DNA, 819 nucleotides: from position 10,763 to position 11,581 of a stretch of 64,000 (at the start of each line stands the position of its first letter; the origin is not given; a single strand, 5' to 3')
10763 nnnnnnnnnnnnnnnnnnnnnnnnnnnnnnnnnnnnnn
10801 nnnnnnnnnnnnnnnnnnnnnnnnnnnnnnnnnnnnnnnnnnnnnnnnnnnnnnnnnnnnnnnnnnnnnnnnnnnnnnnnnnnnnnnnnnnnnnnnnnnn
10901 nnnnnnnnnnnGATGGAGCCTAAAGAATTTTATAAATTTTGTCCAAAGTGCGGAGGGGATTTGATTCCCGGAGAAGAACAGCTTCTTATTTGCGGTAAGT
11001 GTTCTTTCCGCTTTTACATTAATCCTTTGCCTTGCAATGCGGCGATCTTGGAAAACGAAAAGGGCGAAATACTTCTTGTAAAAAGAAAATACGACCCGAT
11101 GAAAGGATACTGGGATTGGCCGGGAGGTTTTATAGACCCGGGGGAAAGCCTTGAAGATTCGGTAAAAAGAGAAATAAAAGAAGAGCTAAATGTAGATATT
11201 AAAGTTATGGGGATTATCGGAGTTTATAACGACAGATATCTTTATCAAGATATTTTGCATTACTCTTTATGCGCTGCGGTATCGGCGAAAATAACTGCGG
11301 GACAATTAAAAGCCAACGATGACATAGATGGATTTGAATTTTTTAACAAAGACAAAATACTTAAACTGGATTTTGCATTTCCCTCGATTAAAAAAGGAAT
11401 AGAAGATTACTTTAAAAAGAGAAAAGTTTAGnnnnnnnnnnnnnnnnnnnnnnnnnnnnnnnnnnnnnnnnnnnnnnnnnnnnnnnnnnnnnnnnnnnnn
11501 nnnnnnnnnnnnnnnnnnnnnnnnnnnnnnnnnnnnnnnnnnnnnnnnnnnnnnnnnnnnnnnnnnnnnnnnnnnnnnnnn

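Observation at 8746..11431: Five translationally coupled small-molecule-modifying enzymes: MTase-GNAT-Nudix-His-phosphatase-ZnRibbon-Nudix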

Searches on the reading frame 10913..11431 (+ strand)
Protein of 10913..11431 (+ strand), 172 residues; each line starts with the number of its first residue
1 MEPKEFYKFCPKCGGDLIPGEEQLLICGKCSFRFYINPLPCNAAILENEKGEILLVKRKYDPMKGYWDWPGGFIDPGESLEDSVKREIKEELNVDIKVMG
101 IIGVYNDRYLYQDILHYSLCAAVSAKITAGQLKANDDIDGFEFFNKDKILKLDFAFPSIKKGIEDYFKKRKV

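Call 3: search_protein_families(library=pfam, proteins=[window:10913-11431:+], max_evalue=0.01)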
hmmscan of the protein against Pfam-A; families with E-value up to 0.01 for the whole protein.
window:10913-11431:+ (172 aa): 3 families
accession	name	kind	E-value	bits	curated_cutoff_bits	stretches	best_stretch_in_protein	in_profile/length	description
PF00293.34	NUDIX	-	9.1e-20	71.5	21.1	1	43-154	7-123/134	NUDIX domain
PF14815.12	NUDIX_4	-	4e-05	23.8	35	1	43-100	2-57/113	NUDIX domain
PF22327.2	Nudt16-like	-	0.00026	21.4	27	1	65-99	33-68/161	U8 snoRNA-decapping enzyme-like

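Call 4: search_protein_families(library=ncbifam, proteins=[window:10913-11431:+], max_evalue=0.01)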
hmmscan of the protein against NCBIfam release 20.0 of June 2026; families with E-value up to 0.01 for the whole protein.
window:10913-11431:+ (172 aa): 25 families
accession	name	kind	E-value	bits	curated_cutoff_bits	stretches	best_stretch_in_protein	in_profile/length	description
NF001299.0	PRK00241.1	equivalog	5.9e-13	48.9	158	1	7-99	102-193/263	NAD(+) diphosphatase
NF006530.0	PRK08999.1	equivalog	7.8e-13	48.2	245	1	43-102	10-70/315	Nudix family hydrolase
TIGR00586.1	mutt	equivalog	9e-12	45.1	97.9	1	42-101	8-68/129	8-oxo-dGTP diphosphatase MutT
NF011963.0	PRK15434.1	subfamily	2.9e-11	43.3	146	1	39-151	17-136/159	GDP-mannose mannosyl hydrolase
NF003788.0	PRK05379.1-5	equivalog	2.4e-10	40.3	354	1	49-111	222-284/351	bifunctional nicotinamide-nucleotide adenylyltransferase/Nudix hydroxylase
NF003786.0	PRK05379.1-2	equivalog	8.4e-10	38.4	397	1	49-105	227-283/354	bifunctional nicotinamide-nucleotide adenylyltransferase/Nudix hydroxylase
NF007834.0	PRK10546.1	equivalog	4.3e-09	36.3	156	1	42-103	7-68/135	pyrimidine (deoxy)nucleoside triphosphate diphosphatase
NF003787.0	PRK05379.1-4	equivalog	1.3e-08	34.2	449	1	49-112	217-280/346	bifunctional nicotinamide-nucleotide adenylyltransferase/Nudix hydroxylase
NF008044.0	PRK10776.1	equivalog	3.5e-08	33.4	148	1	43-99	8-65/130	8-oxo-dGTP diphosphatase MutT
NF001936.0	PRK00714.1-3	equivalog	5.8e-07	29.5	118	1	49-107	21-75/155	RNA pyrophosphohydrolase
NF041652.1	Nud_hyd_Dein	equivalog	6.6e-07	29.7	200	1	45-151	19-129/152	Nudix hydrolase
NF003785.0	PRK05379.1-1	equivalog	6.7e-07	28.8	418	1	43-97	208-260/347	bifunctional nicotinamide-nucleotide adenylyltransferase/Nudix hydroxylase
NF001938.0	PRK00714.1-5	equivalog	2.2e-06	27.1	116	1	41-105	15-83/172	RNA pyrophosphohydrolase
NF012016.0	PRK15472.1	equivalog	5.7e-06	26.1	95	1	50-101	14-67/141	nucleoside triphosphatase NudI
NF003791.0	PRK05379.2-3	equivalog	7.5e-06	25.4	409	1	49-99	211-261/340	bifunctional nicotinamide-nucleotide adenylyltransferase/Nudix hydroxylase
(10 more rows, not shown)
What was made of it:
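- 10913..11431 (+): Zinc-ribbon Nudix hydrolase, 172 aa; the most constant island member; substrate unknown (NDP-X or dinucleotide type inferred). NAD(+) diphosphatase model 48.9 bits against cutoff 158 (call 4).
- On NudC-type NADH pyrophosphatase (for the Zn-ribbon Nudix, 10913-11431): 48.9 bits (call 4).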

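Call 9: find_homologous_proteins(query=window:10913-11428:+)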
Query window:10913-11428:+ (172 aa): 176 proteins with E <= 0.001 among 242 candidates; the best 120 are listed.
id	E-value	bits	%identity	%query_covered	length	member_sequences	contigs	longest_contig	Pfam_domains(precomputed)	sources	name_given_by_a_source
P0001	7.9e-114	395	100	100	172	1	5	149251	PF00293.35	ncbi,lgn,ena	-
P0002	8.9e-82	291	74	99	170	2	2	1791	PF00293.35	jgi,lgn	jgi:ADP-ribose pyrophosphatase YjhB (NUDIX family)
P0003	2.4e-81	290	74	99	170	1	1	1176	PF00293.35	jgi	jgi:ADP-ribose pyrophosphatase YjhB (NUDIX family)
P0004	2.2e-76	273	68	99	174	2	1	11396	PF00293.35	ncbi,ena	-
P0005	2.0e-74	267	65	100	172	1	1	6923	PF00293.35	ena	-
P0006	1.3e-69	251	63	98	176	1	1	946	PF00293.35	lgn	-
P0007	1.5e-69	251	64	98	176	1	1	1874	PF00293.35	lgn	-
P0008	3.1e-67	244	63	98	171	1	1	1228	PF00293.35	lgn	-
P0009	4.7e-67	243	64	98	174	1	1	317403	PF00293.35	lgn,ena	-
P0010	1.4e-66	242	62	98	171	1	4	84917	PF00293.35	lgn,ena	-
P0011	6.1e-66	239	61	99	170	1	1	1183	PF22327.3,PF00293.35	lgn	-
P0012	1.0e-65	239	62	99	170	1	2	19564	PF00293.35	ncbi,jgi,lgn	-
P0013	1.6e-65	238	61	97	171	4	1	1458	PF00293.35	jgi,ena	-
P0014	5.2e-65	236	61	99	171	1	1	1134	PF00293.35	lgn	-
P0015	2.4e-63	231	59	99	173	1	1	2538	PF00293.35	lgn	-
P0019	1.1e-61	225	58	99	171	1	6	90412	PF00293.35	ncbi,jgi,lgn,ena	-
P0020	2.3e-61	225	62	97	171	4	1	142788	PF00293.35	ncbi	-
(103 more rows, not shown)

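Call 13: find_related_loci(query=A2, collection=genome_contigs, flank=10000)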
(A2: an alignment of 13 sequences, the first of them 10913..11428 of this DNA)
Query A2 (172 aa) in genome_contigs; peptide patterns used: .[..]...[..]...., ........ (x = any residue, [..] = any of these).
600 stretches matched a pattern (row limit reached: there are more); 502 encode a relative of the query (tblastn E <= 1e-3); the best 80 are kept; 80 distinct loci.
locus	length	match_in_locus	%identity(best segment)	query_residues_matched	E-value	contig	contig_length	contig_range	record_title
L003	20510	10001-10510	59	1-170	2e-65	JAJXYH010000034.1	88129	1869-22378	MAG: bacterium isolate BP6.bin75 NODE_396_length_88129_cov_1.852560, whole genome shotgun sequence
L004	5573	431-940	48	1-170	6e-55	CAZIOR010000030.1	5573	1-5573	MAG TPA_asm: uncultured Gammaproteobacteria bacterium isolate SRP298887_co1_352 genome assembly, contig: NODE_18325_leng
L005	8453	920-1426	52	1-170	1e-53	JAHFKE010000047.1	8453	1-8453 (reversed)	MAG: Candidatus Levyibacteriota bacterium isolate nzgw402 NODE_6724_length_8454_cov_3.353774, whole genome shotgun seque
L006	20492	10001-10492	53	7-170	2e-53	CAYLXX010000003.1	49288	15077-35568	MAG TPA_asm: uncultured Gammaproteobacteria bacterium isolate SRP200132_co2_273 genome assembly, contig: NODE_483_length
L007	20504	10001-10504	47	1-169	6e-52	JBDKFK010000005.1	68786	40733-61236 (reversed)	MAG: Candidatus Parcubacteria bacterium isolate farmington_2019_sw_WHONDRS-S19S_0053_A_bin.38 scaffold_0000086, whole ge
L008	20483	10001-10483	45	9-169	2e-45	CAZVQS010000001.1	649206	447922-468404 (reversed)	MAG TPA_asm: uncultured Gammaproteobacteria bacterium isolate SRP278314_co2_148 genome assembly, contig: NODE_3_length_6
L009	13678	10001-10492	45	1-163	5e-44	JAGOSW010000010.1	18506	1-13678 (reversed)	Candidatus Woesebacteria bacterium isolate Gw_Eff_bin_35 Gw_Eff_6408_length_18506_cov_17.523968, whole genome shotgun se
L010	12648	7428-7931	46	4-168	2e-43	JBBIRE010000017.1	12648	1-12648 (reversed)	MAG: Candidatus Roizmanbacteria bacterium isolate QNF170220_bin_342 NODE_768_length_12648_cov_9.85664, whole genome shot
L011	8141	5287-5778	41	7-169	3e-43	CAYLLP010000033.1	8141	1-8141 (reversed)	MAG TPA_asm: uncultured Gammaproteobacteria bacterium isolate SRP136066_co1_422 genome assembly, contig: NODE_13180_leng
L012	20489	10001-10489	44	1-163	3e-43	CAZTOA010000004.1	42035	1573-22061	MAG TPA_asm: uncultured Gammaproteobacteria bacterium isolate SRP292972_co2_75 genome assembly, contig: NODE_809_length_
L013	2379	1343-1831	45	7-166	7e-42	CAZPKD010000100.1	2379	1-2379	MAG TPA_asm: uncultured Gammaproteobacteria bacterium isolate binchicken_co220_8 genome assembly, contig: NODE_31699_len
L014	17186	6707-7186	45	8-167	3e-41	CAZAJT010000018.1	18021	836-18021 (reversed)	MAG TPA_asm: uncultured Gammaproteobacteria bacterium isolate binchicken_co251_706 genome assembly, contig: NODE_4252_le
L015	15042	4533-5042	42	1-167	1e-39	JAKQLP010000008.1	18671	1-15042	MAG: bacterium isolate USDV_maxbin.197 k141_129285, whole genome shotgun sequence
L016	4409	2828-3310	43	9-169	3e-39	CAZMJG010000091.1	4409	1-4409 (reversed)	MAG TPA_asm: uncultured Gammaproteobacteria bacterium isolate SRP199154_co2_110 genome assembly, contig: NODE_16402_leng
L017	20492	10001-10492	42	1-164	8e-39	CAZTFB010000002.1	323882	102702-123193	MAG TPA_asm: uncultured Gammaproteobacteria bacterium isolate SRP329715_co1_107 genome assembly, contig: NODE_11_length_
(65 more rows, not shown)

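Call 17: find_encoding_contigs(protein=P0004, flank=10000, max_places=3)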
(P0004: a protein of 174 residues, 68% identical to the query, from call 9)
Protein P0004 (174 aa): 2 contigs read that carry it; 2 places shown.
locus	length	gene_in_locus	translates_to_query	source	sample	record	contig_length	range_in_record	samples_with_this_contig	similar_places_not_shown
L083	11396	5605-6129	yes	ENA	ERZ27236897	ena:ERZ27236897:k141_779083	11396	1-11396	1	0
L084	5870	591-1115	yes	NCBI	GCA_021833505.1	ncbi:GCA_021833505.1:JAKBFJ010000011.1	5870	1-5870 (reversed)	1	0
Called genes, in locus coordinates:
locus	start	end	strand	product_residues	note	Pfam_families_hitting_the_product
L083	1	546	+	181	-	?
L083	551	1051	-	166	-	-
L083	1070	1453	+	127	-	PF03819:MazG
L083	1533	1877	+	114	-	-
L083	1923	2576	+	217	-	PF02585:PIG-L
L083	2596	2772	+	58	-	-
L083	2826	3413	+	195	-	PF02545:Maf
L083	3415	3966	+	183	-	PF13420:Acetyltransf_4 (weak), PF00583:Acetyltransf_1, PF13673:Acetyltransf_10, PF13508:Acetyltransf_7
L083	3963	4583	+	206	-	PF00300:His_Phos_1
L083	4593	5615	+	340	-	-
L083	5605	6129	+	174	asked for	PF00293:NUDIX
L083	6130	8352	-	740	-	PF26449:DUF8128, PF01935:DUF87, PF10412:TrwB_AAD_bind, PF12696:TraG-D_C (faint)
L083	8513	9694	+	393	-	PF00009:GTP_EFTU, PF03144:GTP_EFTU_D2, PF03143:GTP_EFTU_D3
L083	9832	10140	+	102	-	PF00338:Ribosomal_S10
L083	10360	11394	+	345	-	?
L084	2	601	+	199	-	?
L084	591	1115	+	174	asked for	PF00293:NUDIX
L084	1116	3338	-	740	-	PF26449:DUF8128, PF01935:DUF87, PF10412:TrwB_AAD_bind, PF12696:TraG-D_C (faint)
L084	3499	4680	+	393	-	PF00009:GTP_EFTU, PF03144:GTP_EFTU_D2, PF03143:GTP_EFTU_D3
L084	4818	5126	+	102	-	PF00338:Ribosomal_S10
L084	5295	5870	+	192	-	?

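Call 18: find_encoding_contigs(protein=P0009, flank=10000, max_places=3)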
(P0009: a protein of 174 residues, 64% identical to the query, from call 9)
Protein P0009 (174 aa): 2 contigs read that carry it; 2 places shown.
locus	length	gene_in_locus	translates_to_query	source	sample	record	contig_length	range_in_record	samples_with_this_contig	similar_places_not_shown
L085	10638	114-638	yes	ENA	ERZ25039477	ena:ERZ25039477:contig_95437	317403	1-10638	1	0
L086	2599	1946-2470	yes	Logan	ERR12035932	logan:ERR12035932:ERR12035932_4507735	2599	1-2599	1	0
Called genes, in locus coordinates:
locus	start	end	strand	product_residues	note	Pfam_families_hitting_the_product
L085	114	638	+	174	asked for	PF00293:NUDIX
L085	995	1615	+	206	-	PF00009:GTP_EFTU, PF03144:GTP_EFTU_D2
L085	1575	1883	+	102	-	PF03143:GTP_EFTU_D3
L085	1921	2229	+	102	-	PF00338:Ribosomal_S10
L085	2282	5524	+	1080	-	PF05922:Inhibitor_I9 (weak), PF00082:Peptidase_S8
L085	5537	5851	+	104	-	PF01035:DNA_binding_1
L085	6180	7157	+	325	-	PF00297:Ribosomal_L3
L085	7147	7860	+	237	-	PF00573:Ribosomal_L4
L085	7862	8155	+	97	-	PF00276:Ribosomal_L23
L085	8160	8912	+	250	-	PF00181:Ribosomal_L2_N, PF03947:Ribosomal_L2_C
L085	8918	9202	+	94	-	PF00203:Ribosomal_S19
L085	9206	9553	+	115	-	PF00237:Ribosomal_L22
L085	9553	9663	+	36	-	-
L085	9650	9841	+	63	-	PF07650:KH_2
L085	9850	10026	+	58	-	-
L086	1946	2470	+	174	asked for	PF00293:NUDIX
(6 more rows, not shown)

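Call 19: find_encoding_contigs(protein=P0010, flank=10000, max_places=2)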
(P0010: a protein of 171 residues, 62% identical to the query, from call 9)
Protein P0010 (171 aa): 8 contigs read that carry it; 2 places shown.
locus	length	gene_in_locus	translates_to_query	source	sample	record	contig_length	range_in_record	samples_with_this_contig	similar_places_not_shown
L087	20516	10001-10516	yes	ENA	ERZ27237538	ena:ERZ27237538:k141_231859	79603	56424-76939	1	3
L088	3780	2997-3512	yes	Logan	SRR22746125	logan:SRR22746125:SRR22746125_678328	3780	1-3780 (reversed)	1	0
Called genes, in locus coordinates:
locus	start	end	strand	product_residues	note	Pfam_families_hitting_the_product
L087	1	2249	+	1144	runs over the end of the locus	PF04563:RNA_pol_Rpb2_1, PF04561:RNA_pol_Rpb2_2, PF04565:RNA_pol_Rpb2_3, PF10385:RNA_pol_Rpb2_45, PF00562:RNA_pol_Rpb2_6, PF04560:RNA_pol_Rpb2_7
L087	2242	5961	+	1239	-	PF04997:RNA_pol_Rpb1_1, PF00623:RNA_pol_Rpb1_2, PF04983:RNA_pol_Rpb1_3, PF04998:RNA_pol_Rpb1_5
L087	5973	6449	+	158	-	PF00164:Ribosom_S12_S23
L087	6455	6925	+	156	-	PF00177:Ribosomal_S7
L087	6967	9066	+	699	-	PF00009:GTP_EFTU, PF03144:GTP_EFTU_D2, PF22042:EF-G_D2, PF14492:EFG_III, PF16658:RF3_C, PF03764:EFG_IV, PF00679:EFG_C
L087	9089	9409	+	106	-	-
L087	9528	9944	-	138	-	-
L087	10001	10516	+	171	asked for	PF00293:NUDIX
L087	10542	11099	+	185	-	-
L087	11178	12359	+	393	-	PF00009:GTP_EFTU, PF03144:GTP_EFTU_D2, PF03143:GTP_EFTU_D3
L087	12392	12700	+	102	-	PF00338:Ribosomal_S10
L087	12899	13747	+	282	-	PF00297:Ribosomal_L3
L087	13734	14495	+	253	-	PF00573:Ribosomal_L4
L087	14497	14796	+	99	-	PF00276:Ribosomal_L23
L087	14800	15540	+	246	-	PF00181:Ribosomal_L2_N, PF03947:Ribosomal_L2_C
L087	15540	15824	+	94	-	PF00203:Ribosomal_S19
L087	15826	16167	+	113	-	PF00237:Ribosomal_L22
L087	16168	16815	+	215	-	PF07650:KH_2, PF05316:VAR1 (faint), PF00189:Ribosomal_S3_C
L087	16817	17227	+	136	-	PF00252:Ribosomal_L16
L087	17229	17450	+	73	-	PF00831:Ribosomal_L29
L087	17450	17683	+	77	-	PF00366:Ribosomal_S17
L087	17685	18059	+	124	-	PF00238:Ribosomal_L14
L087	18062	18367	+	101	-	PF22682:Ribosomal_uL24m-like (weak), PF00467:KOW, PF17136:ribosomal_L24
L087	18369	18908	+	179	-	PF00281:Ribosomal_L5, PF00673:Ribosomal_L5_C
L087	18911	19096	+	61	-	PF00253:Ribosomal_S14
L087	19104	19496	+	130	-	PF00410:Ribosomal_S8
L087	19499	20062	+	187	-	PF00347:Ribosomal_L6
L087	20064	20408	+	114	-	PF00861:Ribosomal_L18p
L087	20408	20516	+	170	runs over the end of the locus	PF00333:Ribosomal_S5, PF03719:Ribosomal_S5_C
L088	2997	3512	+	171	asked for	PF00293:NUDIX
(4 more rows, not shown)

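Call 20: find_encoding_contigs(protein=P0012, flank=10000, max_places=2)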
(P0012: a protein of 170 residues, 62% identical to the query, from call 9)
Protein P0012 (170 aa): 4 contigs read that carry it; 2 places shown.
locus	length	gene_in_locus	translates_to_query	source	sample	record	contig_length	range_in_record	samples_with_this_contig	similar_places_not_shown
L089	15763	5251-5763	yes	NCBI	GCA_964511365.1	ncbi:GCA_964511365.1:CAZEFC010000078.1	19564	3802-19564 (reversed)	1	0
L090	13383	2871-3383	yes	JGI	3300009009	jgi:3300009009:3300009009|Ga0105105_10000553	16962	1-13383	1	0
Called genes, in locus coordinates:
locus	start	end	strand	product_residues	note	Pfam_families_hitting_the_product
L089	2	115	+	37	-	?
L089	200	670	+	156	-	PF00177:Ribosomal_S7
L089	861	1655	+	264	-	-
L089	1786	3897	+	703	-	PF00009:GTP_EFTU, PF03144:GTP_EFTU_D2, PF22042:EF-G_D2, PF14492:EFG_III, PF16658:RF3_C, PF03764:EFG_IV, PF00679:EFG_C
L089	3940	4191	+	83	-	-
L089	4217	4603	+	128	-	-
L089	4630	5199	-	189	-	-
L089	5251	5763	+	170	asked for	PF00293:NUDIX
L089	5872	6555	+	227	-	-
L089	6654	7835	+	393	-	PF00009:GTP_EFTU, PF03144:GTP_EFTU_D2, PF03143:GTP_EFTU_D3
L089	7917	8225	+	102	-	PF00338:Ribosomal_S10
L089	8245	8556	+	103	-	PF01035:DNA_binding_1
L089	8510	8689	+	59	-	-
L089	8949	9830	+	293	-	PF00297:Ribosomal_L3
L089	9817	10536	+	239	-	PF00573:Ribosomal_L4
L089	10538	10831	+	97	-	PF00276:Ribosomal_L23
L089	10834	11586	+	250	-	PF00181:Ribosomal_L2_N, PF03947:Ribosomal_L2_C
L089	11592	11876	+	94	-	PF00203:Ribosomal_S19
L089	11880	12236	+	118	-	PF00237:Ribosomal_L22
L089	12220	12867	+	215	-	PF07650:KH_2, PF00189:Ribosomal_S3_C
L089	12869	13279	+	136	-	PF00252:Ribosomal_L16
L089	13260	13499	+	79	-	-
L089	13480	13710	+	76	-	PF00366:Ribosomal_S17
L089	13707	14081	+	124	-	PF00238:Ribosomal_L14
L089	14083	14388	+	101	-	PF22682:Ribosomal_uL24m-like (weak), PF00467:KOW, PF17136:ribosomal_L24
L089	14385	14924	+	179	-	PF00281:Ribosomal_L5, PF00673:Ribosomal_L5_C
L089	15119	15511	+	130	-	PF00410:Ribosomal_S8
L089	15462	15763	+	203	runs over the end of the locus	PF00347:Ribosomal_L6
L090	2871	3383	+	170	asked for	PF00293:NUDIX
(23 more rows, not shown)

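Call 21: find_encoding_contigs(protein=P0019, flank=10000, max_places=2)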
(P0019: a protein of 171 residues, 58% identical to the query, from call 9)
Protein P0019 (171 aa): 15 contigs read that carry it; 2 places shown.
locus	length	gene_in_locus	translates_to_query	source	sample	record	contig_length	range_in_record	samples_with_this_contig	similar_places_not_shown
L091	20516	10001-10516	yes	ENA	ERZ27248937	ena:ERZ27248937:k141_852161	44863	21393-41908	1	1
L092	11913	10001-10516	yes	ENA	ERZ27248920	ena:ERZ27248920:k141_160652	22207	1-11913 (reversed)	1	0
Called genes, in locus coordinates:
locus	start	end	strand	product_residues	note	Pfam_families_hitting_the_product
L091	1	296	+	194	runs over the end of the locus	PF01327:Pep_deformylase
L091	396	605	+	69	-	-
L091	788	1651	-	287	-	PF00892:EamA, PF03151:TPT (weak), PF00892:EamA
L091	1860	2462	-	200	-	-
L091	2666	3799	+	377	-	PF00089:Trypsin, PF13365:Trypsin_2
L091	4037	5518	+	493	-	PF03235:GmrSD_N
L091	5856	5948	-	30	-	-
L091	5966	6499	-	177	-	PF00293:NUDIX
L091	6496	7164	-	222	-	PF01351:RNase_HII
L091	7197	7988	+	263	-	PF06182:ABC2_membrane_6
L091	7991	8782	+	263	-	PF06182:ABC2_membrane_6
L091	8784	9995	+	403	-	PF00919:UPF0004, PF04055:Radical_SAM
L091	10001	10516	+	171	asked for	PF00293:NUDIX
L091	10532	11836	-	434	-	PF01266:DAO, PF01593:Amino_oxidase, PF13450:NAD_binding_8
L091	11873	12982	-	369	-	PF00535:Glycos_transf_2, PF13641:Glyco_tranf_2_3, PF13632:Glyco_trans_2_3 (weak)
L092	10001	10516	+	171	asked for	PF00293:NUDIX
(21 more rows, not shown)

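Call 22: find_encoding_contigs(protein=P0020, flank=10000, max_places=2)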
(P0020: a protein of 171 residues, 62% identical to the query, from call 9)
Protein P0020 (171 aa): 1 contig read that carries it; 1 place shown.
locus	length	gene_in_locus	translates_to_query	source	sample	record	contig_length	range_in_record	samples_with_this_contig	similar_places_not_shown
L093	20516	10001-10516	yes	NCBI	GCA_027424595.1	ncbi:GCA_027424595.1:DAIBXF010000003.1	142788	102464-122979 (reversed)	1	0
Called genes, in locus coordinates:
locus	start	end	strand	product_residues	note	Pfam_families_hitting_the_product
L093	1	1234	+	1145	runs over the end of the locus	PF04563:RNA_pol_Rpb2_1, PF04561:RNA_pol_Rpb2_2, PF04565:RNA_pol_Rpb2_3, PF10385:RNA_pol_Rpb2_45, PF00562:RNA_pol_Rpb2_6, PF04560:RNA_pol_Rpb2_7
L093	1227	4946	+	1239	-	PF04997:RNA_pol_Rpb1_1, PF00623:RNA_pol_Rpb1_2, PF04983:RNA_pol_Rpb1_3, PF04998:RNA_pol_Rpb1_5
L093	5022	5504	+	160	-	PF00164:Ribosom_S12_S23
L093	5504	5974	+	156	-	PF00177:Ribosomal_S7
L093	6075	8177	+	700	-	PF00009:GTP_EFTU, PF03144:GTP_EFTU_D2, PF22042:EF-G_D2, PF14492:EFG_III, PF16658:RF3_C, PF03764:EFG_IV, PF00679:EFG_C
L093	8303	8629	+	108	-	-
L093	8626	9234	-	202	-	-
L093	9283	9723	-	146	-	-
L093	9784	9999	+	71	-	-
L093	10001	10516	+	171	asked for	PF00293:NUDIX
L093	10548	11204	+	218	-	PF02585:PIG-L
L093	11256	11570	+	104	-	PF02325:CCB3_YggT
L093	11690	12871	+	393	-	PF00009:GTP_EFTU, PF03144:GTP_EFTU_D2, PF03143:GTP_EFTU_D3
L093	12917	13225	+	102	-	PF00338:Ribosomal_S10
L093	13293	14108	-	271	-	-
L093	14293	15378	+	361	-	PF00297:Ribosomal_L3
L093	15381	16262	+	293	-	PF00573:Ribosomal_L4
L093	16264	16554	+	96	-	PF00276:Ribosomal_L23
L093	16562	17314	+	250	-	PF00181:Ribosomal_L2_N, PF03947:Ribosomal_L2_C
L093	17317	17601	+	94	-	PF00203:Ribosomal_S19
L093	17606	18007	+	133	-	PF00237:Ribosomal_L22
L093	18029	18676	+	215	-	PF07650:KH_2, PF00189:Ribosomal_S3_C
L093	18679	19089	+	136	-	PF00252:Ribosomal_L16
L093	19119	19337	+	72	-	PF00831:Ribosomal_L29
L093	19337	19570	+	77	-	PF00366:Ribosomal_S17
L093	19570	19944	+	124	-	PF00238:Ribosomal_L14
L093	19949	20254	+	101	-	PF00467:KOW (weak), PF17136:ribosomal_L24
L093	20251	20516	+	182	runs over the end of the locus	PF00281:Ribosomal_L5, PF00673:Ribosomal_L5_C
